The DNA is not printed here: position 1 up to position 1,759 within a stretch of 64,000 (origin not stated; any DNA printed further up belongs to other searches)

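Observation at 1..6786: Rex-led multihaem cytochrome / NHL / TPR / B12-radical-SAM module: candidate NADH-sensing extracytoplasmic electron-transfer unit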

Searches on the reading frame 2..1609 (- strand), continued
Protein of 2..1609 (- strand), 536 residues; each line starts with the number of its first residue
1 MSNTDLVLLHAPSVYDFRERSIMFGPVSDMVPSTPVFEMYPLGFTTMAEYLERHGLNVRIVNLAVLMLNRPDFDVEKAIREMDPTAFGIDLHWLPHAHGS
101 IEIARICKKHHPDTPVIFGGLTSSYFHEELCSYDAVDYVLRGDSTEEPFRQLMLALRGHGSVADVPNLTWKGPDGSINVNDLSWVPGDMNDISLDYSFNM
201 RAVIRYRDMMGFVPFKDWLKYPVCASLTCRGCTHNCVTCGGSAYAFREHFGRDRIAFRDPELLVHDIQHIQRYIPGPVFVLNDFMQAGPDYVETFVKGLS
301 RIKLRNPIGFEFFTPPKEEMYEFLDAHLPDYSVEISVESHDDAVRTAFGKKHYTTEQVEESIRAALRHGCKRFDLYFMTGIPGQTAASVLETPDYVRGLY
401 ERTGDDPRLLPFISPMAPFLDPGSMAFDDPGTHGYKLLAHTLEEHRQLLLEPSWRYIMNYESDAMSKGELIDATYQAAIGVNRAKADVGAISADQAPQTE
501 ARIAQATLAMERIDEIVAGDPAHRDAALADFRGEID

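Call 37: find_encoding_contigs(protein=P0002, flank=10000, max_places=3)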
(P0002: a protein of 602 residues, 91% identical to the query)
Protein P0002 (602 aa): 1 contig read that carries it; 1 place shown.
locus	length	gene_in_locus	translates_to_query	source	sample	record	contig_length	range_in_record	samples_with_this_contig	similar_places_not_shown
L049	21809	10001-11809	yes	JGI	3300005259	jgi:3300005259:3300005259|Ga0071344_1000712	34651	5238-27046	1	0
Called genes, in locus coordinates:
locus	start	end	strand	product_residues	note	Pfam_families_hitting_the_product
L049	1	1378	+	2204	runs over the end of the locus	PF02085:Cytochrom_CIII (faint), PF14522:Cytochrome_C7 (faint), PF14537:Cytochrom_c3_2 (faint), PF13620:CarboxypepD_reg, PF13715:CarbopepD_reg_2 (weak), PF00754:F5_F8_type_C, PF22633:F5_F8_type_C_2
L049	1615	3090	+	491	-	PF22678:Cytochrom_c_NrfB-like (faint), PF02085:Cytochrom_CIII (faint), PF14522:Cytochrome_C7 (faint), PF14537:Cytochrom_c3_2 (faint), PF09699:Paired_CXXCH_1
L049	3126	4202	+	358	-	PF03264:Cytochrom_NNT, PF14537:Cytochrom_c3_2 (faint), PF22113:Mtrc-MtrF_II-IV_dom (faint), PF09699:Paired_CXXCH_1 (faint), PF14522:Cytochrome_C7 (weak)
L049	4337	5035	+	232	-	PF13181:TPR_8 (faint), PF14559:TPR_19 (faint), PF13414:TPR_11 (faint), PF13424:TPR_12 (faint), PF13428:TPR_14 (faint), PF00515:TPR_1 (faint), PF07719:TPR_2 (faint), PF13432:TPR_16 (weak)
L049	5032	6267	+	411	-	PF08450:SGL (faint), PF25021:TEN_NHL (faint), PF01436:NHL (faint), PF13449:Phytase-like (faint)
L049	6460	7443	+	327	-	PF14537:Cytochrom_c3_2 (faint), PF09699:Paired_CXXCH_1 (faint)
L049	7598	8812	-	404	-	PF14522:Cytochrome_C7 (faint)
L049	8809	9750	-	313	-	PF14522:Cytochrome_C7 (faint)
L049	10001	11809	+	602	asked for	PF02310:B12-binding, PF04055:Radical_SAM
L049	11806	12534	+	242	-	PF01209:Ubie_methyltran, PF13489:Methyltransf_23, PF13649:Methyltransf_25, PF13847:Methyltransf_31, PF08241:Methyltransf_11, PF08242:Methyltransf_12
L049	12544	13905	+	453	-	PF22039:HUTI_composite_bact, PF01979:Amidohydro_1, PF07969:Amidohydro_3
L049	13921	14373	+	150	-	PF04246:RseC_MucC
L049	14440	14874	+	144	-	-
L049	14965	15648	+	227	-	PF14561:TPR_20 (faint), PF14559:TPR_19 (faint), PF13414:TPR_11 (faint), PF13432:TPR_16, PF13371:TPR_9 (weak), PF00515:TPR_1 (weak), PF07719:TPR_2 (weak), PF13181:TPR_8 (weak), +2 more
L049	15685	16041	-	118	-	PF01740:STAS, PF13466:STAS_2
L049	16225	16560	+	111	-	PF01740:STAS, PF13466:STAS_2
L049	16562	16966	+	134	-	PF02416:TatA_B_E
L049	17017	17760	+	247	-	PF00902:TatC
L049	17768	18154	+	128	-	PF01155:HypA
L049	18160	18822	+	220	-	PF03308:MeaB (faint), PF02492:cobW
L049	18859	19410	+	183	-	PF01966:HD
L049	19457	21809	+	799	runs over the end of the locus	PF01751:Toprim, PF01131:Topoisom_bac, PF01396:Zn_ribbon_Top1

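Call 41: search_protein_families(library=ncbifam, proteins=[L049:11806-12534:+, L049:12544-13905:+, L049:13921-14373:+, L049:14965-15648:+, L049:1615-3090:+], max_evalue=0.001)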
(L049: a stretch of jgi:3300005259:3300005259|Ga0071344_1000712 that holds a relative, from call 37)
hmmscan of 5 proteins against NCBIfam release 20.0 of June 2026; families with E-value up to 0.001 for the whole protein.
L049:11806-12534:+ (242 aa): 33 families (the best 25 are shown)
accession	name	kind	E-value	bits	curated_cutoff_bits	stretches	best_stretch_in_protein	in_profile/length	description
TIGR01934.1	MenG_MenH_UbiE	subfamily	1.8e-69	233.5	158.35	1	19-242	1-223/223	ubiquinone/menaquinone biosynthesis methyltransferase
NF001244.0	PRK00216.1-5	equivalog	6.3e-65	218.8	216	1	14-242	5-235/236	bifunctional demethylmenaquinone methyltransferase/2-methoxy-6-polyprenyl-1,4-benzoquinol methylase UbiE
NF052510.1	methyltran_MpqE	exception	5e-63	212.6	335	1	17-242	6-234/234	methyl-plastoquinone biosynthesis methyltransferase MpqE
NF001242.0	PRK00216.1-3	equivalog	6.8e-58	196.1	351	1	18-240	29-255/258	bifunctional demethylmenaquinone methyltransferase/2-methoxy-6-polyprenyl-1,4-benzoquinol methylase UbiE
NF001240.0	PRK00216.1-1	equivalog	6.7e-55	185.8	378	1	16-242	22-250/251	bifunctional demethylmenaquinone methyltransferase/2-methoxy-6-polyprenyl-1,4-benzoquinol methylase UbiE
NF001241.0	PRK00216.1-2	equivalog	3.8e-54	183.8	327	1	16-242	10-229/231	demethylmenaquinone methyltransferase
NF001243.0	PRK00216.1-4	equivalog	4.9e-49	166.8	235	1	15-242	5-233/237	demethylmenaquinone methyltransferase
TIGR02752.1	MenG_heptapren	equivalog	4e-47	160.7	419.85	1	16-242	4-231/231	demethylmenaquinone methyltransferase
NF043040.1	corrin_prot_MT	hypoth_equivalog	2.3e-21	76.2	180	1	26-240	11-214/216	corrinoid protein-associated methyltransferase CpaM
NF004452.0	PRK05785.1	equivalog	3e-21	75.9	207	1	14-208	6-191/228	hypothetical protein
NF041537.1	ArsM_AhpD_UU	exception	1.6e-13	50.1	510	1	59-162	78-181/345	arsenite methyltransferase/AhpD domain selenoprotein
NF041536.1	ArsM_DUF2284_UU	exception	3.1e-13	48.9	575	1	60-162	79-181/459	arsenite methyltransferase/DUF2284 domain selenoprotein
NF008823.0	PRK11873.1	subfamily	2.9e-12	46.7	263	1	55-161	75-181/272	arsenite methyltransferase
TIGR02072.1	BioC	equivalog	4.4e-12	46.3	184.95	1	57-160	34-131/244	malonyl-ACP O-methyltransferase BioC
NF047649.1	MTase_UXPK_star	exception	5.3e-12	45.3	460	1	60-161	80-181/283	methyltransferase/UXPK-star double selenoprotein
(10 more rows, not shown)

L049:12544-13905:+ (453 aa): 49 families (the best 25 are shown)
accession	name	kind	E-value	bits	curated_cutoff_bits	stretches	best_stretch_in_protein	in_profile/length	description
NF006549.0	PRK09045.1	equivalog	3.2e-79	266.6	540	2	244-452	237-440/444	TRZ/ATZ family hydrolase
NF005557.0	PRK07228.1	equivalog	2.1e-73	247.5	522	1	4-451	7-437/445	5'-deoxyadenosine deaminase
NF004701.0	PRK06038.1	equivalog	1.9e-71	241.1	609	1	2-451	7-426/432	N-ethylammeline chlorohydrolase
NF006252.0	PRK08393.1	equivalog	6.3e-67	226.4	617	2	245-451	224-423/424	N-ethylammeline chlorohydrolase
NF006055.0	PRK08203.1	equivalog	1e-61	208.9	532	2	245-451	252-450/455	8-oxoguanine deaminase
NF012037.0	PRK15493.1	equivalog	5.5e-57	193.5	779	1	16-447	20-429/435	bifunctional S-methyl-5'-thioadenosine deaminase/S-adenosylhomocysteine deaminase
NF006056.0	PRK08204.1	subfamily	5.1e-56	190.3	391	2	261-451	245-440/449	hypothetical protein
NF005211.0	PRK06687.1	equivalog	4.5e-52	177.2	703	1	17-436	20-418/419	TRZ/ATZ family protein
NF006269.1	PRK08418.1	equivalog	2.9e-49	167.9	320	1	3-414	4-398/408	aminofutalosine deaminase family hydrolase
NF004995.0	PRK06380.1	subfamily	2.7e-46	158.4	567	2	244-439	220-411/418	metal-dependent hydrolase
NF009059.0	PRK12393.1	equivalog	1.2e-40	139.6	543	2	233-446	244-450/460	amidohydrolase family protein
NF006681.0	PRK09229.1-2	equivalog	1.3e-38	132.9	362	2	243-442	248-441/451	formimidoylglutamate deiminase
NF005540.0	PRK07203.1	equivalog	6.5e-38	130.5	444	2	249-450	244-437/444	putative aminohydrolase SsnA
TIGR03314.1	Se_ssnA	subfamily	3.8e-37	128.2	455.5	2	248-450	242-436/441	putative selenium metabolism protein SsnA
NF004801.0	PRK06151.1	subfamily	2.2e-36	125.8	416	2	177-451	210-462/491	chlorohydrolase family protein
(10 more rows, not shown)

L049:13921-14373:+ (150 aa): 1 family
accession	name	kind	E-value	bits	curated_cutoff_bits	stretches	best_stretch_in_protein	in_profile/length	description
NF008115.0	PRK10862.1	equivalog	7.1e-06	26.1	184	1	17-139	14-139/156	SoxR-reducing system protein RseC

L049:14965-15648:+ (227 aa): 9 families
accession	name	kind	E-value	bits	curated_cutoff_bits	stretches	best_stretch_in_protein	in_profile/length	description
NF040959.1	MamA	equivalog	7.8e-08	32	200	1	140-210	42-112/204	magnetosome protein MamA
TIGR02917.1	PEP_TPR_lipo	equivalog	4.6e-07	28.1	312.2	1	120-205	144-229/899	XrtA/PEP-CTERM system TPR-repeat protein PrsT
NF033758.1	gliding_GltE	equivalog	1.4e-06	27.6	225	1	124-205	245-326/411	adventurous gliding motility TPR repeat lipoprotein GltE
TIGR03939.1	PGA_TPR_OMP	equivalog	7.3e-06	24.5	366.65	1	117-214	102-199/800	poly-beta-1,6 N-acetyl-D-glucosamine export porin PgaA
NF002725.1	PRK02603.1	equivalog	1.3e-05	25.3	143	0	170-202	73-105/173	photosystem I assembly protein Ycf3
NF047507.1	TPR_BatC_Lepto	exception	5.7e-05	22.7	175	1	124-202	47-129/214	TPR repeat-containing protein BatC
NF052415.1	T3SS_chap_SctY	equivalog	9.3e-05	22.9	70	0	127-197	32-105/106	type III secretion apparatus assembly chaperone SctY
TIGR02521.1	type_IV_pilW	equivalog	0.00014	21.5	154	1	137-202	33-98/234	type IV pilus biogenesis/stability protein PilW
NF033762.1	social_mot_Tgl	equivalog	0.0002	20.8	225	1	139-201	140-202/252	social motility TPR repeat lipoprotein Tgl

L049:1615-3090:+ (491 aa): 6 families
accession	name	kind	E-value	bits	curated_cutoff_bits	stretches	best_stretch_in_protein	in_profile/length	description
TIGR01905.1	paired_CXXCH_1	subfamily_domain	3.9e-67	221.9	25.2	6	189-224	1-36/41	doubled CXXCH domain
TIGR03508.1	decahem_SO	subfamily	2.2e-53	181.4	192.2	4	292-426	97-224/258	DmsE family decaheme c-type cytochrome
NF041028.1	decahem_GSU2203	exception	2.4e-49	168.2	325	3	261-421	98-252/317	GSU2203 family decaheme c-type cytochrome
TIGR03153.1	cytochr_NrfH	equivalog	8.8e-09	35.5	134.2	0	309-421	25-133/138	cytochrome c nitrite reductase small subunit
NF045722.1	c3_cytochr_TmcA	equivalog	4.1e-07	29.9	114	0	164-224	52-110/125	acidic tetraheme cytochrome c3 TmcA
NF047727.1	4hemeCytCCctA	equivalog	2.6e-06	27.5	180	0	162-228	50-108/109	tetraheme c-type cytochrome CctA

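Call 90: search_solved_structures(query=A5, max_evalue=1, show_alignments=2)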
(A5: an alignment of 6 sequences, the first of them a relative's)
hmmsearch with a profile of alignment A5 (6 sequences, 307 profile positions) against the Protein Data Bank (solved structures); distinct sequences matched with E-value up to 1: 6.
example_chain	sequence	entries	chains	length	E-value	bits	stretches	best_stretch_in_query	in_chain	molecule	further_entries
7tfs_A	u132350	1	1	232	0.027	17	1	52-86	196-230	Cytochrome c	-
6i5b_A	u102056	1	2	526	0.07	15.6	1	55-134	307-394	Uncharacterized protein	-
5njt_y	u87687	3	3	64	0.35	13.3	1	160-195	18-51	50S ribosomal protein L31 | Large ribosomal subunit protein bL31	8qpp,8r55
6ha1_6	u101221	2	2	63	0.38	13.2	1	160-194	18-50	50S ribosomal protein L31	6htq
3j9w_B3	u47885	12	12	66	0.38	13.2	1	160-195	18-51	50S ribosomal protein bL31 | 50S ribosomal protein L31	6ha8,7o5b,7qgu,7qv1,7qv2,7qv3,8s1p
8qcq_6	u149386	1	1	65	0.76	12.2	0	160-190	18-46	Large ribosomal subunit protein bL31-A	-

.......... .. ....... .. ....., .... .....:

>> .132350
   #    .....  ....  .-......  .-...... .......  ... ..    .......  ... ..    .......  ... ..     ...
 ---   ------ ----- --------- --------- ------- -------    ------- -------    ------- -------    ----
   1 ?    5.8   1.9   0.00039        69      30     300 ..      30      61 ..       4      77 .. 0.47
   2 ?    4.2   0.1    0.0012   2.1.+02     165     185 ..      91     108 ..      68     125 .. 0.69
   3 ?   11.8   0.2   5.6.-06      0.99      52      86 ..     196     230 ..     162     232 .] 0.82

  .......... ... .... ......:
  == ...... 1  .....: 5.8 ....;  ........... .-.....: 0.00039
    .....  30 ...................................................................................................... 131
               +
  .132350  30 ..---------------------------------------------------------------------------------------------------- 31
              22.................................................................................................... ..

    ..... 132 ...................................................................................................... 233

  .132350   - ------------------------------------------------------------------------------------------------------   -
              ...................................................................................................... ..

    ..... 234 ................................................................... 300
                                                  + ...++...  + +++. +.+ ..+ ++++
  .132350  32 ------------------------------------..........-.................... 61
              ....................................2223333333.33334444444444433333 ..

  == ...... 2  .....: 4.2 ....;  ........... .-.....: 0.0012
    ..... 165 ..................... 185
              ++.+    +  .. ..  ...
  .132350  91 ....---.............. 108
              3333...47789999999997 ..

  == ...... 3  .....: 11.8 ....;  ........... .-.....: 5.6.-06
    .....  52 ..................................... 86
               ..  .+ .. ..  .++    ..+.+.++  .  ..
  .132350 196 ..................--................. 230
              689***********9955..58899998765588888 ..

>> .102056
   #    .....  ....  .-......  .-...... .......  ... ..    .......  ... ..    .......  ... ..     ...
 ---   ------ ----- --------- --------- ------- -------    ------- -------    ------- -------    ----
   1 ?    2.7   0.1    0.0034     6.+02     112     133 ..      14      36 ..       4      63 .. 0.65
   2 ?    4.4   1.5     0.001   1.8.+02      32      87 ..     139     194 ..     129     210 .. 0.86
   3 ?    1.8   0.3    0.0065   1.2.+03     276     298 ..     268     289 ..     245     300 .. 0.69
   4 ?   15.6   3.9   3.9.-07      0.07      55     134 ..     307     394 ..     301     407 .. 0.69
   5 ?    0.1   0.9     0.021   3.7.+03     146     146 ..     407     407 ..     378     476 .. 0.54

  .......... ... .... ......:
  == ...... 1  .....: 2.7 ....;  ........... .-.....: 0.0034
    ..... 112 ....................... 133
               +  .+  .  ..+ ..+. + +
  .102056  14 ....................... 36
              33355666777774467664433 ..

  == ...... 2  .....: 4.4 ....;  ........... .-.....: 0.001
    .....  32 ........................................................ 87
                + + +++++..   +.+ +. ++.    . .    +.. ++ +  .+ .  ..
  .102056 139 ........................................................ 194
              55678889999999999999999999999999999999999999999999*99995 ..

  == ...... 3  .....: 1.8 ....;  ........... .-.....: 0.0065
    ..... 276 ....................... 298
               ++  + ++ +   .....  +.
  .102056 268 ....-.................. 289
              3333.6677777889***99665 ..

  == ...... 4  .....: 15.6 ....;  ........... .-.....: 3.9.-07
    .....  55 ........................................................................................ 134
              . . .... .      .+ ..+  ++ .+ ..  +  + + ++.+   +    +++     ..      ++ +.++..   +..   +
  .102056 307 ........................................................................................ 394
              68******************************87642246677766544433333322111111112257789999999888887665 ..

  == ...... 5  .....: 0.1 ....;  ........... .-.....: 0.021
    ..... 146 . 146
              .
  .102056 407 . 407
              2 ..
